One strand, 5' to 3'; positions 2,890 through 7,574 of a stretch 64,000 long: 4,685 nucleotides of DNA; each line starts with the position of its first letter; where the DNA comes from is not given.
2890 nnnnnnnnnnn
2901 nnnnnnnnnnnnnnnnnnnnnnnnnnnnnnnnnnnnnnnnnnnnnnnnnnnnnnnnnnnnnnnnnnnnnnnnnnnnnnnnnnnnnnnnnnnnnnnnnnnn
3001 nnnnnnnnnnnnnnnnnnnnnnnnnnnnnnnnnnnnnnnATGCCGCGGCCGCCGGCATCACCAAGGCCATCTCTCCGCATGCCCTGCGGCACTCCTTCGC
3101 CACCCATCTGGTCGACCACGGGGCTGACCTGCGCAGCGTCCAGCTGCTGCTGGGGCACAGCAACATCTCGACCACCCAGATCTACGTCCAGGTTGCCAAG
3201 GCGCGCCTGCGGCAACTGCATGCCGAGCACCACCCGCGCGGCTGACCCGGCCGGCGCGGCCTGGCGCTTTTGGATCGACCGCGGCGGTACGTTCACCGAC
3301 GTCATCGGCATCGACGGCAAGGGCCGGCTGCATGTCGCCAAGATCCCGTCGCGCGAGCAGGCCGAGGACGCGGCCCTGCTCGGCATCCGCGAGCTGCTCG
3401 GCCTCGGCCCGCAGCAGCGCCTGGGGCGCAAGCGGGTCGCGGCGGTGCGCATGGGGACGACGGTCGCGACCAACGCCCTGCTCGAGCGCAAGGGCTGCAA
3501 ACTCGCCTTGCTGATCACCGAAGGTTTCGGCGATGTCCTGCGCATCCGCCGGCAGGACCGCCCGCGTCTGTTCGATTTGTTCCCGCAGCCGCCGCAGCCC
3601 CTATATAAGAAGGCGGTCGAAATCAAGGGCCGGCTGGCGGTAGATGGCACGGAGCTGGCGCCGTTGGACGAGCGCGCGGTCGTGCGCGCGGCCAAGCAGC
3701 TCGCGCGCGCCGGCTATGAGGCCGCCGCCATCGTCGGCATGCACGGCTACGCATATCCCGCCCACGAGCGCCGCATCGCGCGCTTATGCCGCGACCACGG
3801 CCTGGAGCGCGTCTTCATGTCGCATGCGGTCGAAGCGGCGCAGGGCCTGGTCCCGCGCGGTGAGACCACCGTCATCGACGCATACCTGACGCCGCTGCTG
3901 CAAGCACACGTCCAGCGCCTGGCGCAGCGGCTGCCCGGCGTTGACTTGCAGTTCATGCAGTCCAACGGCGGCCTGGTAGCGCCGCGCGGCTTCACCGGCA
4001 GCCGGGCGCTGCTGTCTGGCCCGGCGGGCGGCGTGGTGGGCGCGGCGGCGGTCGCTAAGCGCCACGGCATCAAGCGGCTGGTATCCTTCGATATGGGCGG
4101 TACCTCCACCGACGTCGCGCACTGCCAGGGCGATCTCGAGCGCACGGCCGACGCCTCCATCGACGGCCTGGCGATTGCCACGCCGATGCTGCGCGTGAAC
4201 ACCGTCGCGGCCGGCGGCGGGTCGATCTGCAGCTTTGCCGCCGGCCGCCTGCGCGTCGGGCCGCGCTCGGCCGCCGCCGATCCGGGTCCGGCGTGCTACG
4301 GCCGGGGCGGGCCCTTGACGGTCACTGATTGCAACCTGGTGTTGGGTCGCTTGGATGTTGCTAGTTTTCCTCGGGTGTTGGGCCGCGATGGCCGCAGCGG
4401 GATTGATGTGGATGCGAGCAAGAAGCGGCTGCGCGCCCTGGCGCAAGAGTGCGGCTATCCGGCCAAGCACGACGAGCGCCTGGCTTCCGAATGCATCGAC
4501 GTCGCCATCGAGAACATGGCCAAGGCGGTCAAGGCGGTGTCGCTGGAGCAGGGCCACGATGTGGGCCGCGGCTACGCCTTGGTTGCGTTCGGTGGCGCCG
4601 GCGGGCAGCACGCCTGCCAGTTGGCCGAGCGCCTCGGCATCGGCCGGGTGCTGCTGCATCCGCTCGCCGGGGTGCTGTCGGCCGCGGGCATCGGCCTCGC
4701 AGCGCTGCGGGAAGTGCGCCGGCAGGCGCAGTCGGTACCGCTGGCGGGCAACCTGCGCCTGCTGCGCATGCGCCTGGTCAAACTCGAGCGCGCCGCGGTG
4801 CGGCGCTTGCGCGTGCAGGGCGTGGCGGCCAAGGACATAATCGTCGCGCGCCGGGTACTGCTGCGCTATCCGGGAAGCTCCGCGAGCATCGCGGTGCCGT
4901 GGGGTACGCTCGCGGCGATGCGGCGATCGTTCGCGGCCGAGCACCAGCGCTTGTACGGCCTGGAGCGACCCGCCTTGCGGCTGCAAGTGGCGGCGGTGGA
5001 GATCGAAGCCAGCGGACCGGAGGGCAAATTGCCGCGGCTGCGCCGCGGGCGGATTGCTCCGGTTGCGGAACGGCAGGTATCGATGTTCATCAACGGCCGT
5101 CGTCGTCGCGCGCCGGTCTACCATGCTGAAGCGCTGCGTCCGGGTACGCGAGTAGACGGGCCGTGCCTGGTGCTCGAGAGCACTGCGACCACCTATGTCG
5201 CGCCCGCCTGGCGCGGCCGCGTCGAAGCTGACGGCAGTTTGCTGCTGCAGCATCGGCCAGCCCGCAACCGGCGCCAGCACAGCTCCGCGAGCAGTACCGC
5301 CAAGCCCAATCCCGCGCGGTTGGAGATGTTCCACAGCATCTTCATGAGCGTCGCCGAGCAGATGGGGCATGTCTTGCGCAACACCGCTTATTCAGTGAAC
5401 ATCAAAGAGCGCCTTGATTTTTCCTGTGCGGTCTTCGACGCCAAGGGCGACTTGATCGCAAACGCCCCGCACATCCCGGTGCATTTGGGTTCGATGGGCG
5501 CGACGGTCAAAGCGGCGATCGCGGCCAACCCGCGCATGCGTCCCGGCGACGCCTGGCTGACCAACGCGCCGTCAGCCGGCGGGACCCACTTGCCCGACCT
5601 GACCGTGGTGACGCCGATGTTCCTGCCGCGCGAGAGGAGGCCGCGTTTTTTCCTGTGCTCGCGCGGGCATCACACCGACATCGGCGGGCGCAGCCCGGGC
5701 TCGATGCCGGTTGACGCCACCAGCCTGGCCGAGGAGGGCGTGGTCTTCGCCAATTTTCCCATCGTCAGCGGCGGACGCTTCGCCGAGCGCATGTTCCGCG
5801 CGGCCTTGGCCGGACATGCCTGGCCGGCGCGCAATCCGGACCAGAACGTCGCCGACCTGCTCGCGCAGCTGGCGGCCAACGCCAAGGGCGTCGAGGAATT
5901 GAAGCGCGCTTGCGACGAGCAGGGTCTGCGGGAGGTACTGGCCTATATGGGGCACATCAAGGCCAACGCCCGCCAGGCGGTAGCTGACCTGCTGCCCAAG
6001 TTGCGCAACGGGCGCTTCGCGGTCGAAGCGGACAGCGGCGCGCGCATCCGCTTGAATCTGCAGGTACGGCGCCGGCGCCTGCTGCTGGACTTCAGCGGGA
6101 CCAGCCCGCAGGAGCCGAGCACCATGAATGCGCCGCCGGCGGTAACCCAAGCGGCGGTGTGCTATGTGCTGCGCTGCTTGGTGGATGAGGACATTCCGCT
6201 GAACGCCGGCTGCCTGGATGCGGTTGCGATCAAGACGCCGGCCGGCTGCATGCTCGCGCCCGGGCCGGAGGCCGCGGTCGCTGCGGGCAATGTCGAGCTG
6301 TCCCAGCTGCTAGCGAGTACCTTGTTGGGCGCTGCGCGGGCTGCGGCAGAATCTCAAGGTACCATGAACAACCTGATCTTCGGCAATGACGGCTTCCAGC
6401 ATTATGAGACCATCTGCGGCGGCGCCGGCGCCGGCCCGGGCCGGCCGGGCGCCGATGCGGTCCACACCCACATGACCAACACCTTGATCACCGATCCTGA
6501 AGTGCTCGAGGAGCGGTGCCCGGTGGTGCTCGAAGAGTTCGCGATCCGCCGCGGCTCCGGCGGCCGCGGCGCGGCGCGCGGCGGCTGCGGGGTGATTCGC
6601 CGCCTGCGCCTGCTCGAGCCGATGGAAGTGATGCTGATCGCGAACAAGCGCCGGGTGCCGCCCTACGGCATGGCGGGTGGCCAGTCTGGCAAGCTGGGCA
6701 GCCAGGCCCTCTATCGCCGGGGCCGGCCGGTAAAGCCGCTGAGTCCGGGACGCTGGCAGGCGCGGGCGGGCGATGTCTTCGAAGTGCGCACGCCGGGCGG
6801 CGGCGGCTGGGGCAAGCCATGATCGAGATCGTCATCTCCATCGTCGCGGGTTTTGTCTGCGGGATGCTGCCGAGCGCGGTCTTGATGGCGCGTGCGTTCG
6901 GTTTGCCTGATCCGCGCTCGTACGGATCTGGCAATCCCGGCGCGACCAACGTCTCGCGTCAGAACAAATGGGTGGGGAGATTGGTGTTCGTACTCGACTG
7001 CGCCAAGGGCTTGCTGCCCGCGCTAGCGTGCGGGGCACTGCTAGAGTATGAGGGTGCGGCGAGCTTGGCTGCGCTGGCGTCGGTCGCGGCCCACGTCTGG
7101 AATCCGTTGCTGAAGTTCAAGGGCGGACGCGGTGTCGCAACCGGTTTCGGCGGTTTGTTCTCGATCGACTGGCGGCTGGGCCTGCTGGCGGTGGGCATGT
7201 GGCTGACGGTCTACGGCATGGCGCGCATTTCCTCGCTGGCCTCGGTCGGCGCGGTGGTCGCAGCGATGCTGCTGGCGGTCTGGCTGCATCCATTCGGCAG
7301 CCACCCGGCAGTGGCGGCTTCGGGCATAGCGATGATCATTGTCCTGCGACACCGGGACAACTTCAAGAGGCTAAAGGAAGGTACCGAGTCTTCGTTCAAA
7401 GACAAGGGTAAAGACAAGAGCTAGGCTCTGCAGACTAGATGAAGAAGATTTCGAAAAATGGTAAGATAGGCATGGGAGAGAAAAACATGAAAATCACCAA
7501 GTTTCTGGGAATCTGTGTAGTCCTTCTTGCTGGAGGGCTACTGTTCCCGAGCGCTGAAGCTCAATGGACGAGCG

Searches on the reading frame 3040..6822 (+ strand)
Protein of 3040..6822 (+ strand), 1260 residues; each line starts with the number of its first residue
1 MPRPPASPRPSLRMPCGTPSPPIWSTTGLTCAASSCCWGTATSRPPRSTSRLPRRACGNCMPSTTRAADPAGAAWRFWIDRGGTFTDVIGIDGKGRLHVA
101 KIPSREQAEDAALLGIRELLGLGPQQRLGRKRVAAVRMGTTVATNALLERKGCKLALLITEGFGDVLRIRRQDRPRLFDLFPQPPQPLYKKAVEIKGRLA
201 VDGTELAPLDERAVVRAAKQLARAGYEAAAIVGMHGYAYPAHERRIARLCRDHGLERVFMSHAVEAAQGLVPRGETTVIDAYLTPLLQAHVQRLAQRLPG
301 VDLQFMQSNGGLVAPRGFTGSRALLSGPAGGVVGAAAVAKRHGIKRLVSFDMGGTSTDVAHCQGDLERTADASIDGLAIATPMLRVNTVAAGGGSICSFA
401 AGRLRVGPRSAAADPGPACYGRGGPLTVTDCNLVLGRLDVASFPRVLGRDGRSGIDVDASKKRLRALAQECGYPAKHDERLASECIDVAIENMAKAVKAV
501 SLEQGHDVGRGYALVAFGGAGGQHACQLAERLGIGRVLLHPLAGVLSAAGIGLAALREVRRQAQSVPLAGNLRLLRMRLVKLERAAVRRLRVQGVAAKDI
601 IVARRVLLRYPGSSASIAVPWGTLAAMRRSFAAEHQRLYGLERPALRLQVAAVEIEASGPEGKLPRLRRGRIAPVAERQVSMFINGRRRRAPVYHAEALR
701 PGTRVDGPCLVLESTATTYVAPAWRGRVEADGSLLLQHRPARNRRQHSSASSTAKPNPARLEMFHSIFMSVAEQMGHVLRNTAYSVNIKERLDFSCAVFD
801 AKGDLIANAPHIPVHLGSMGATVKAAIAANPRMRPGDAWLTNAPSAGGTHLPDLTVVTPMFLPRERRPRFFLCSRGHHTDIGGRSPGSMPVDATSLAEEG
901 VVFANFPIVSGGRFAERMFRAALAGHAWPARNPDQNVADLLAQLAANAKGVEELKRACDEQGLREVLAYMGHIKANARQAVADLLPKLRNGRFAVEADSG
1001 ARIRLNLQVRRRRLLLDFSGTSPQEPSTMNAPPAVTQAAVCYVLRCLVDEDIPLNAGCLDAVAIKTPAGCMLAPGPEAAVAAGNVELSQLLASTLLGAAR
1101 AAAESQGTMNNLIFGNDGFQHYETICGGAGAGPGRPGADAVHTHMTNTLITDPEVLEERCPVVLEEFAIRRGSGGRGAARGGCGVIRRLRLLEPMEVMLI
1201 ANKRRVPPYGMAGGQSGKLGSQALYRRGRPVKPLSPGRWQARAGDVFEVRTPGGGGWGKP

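Call 28: search_protein_families(library=pfam, proteins=[window:3040-6822:+], max_evalue=0.001)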
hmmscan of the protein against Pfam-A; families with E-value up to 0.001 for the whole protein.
window:3040-6822:+ (1260 aa): 4 families
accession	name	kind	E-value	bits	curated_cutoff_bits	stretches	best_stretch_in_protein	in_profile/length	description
PF02538.19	Hydantoinase_B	-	8.8e-181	602.3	26.8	1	757-1260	1-519/519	Hydantoinase B/oxoprolinase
PF01968.24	Hydantoinase_A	-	2.6e-87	293.2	22.9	1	273-558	1-289/291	Hydantoinase/oxoprolinase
PF05378.19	Hydant_A_N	-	8.7e-55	185.6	25.2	1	76-253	1-175/176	Hydantoinase/oxoprolinase N-terminal region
PF19278.4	Hydant_A_C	-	1.9e-05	24.5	21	1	676-723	132-176/193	Hydantoinase/oxoprolinase C-terminal domain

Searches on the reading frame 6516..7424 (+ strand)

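Call 28: search_protein_families(library=pfam, proteins=[window:6516-7424:+], max_evalue=0.001)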
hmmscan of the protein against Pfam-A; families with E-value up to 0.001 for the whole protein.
window:6516-7424:+ (302 aa): 1 family
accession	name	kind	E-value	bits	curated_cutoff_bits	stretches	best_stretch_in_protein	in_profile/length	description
PF02660.20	G3P_acyltransf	-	7.5e-39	133.9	24.1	1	112-286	2-164/164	Glycerol-3-phosphate acyltransferase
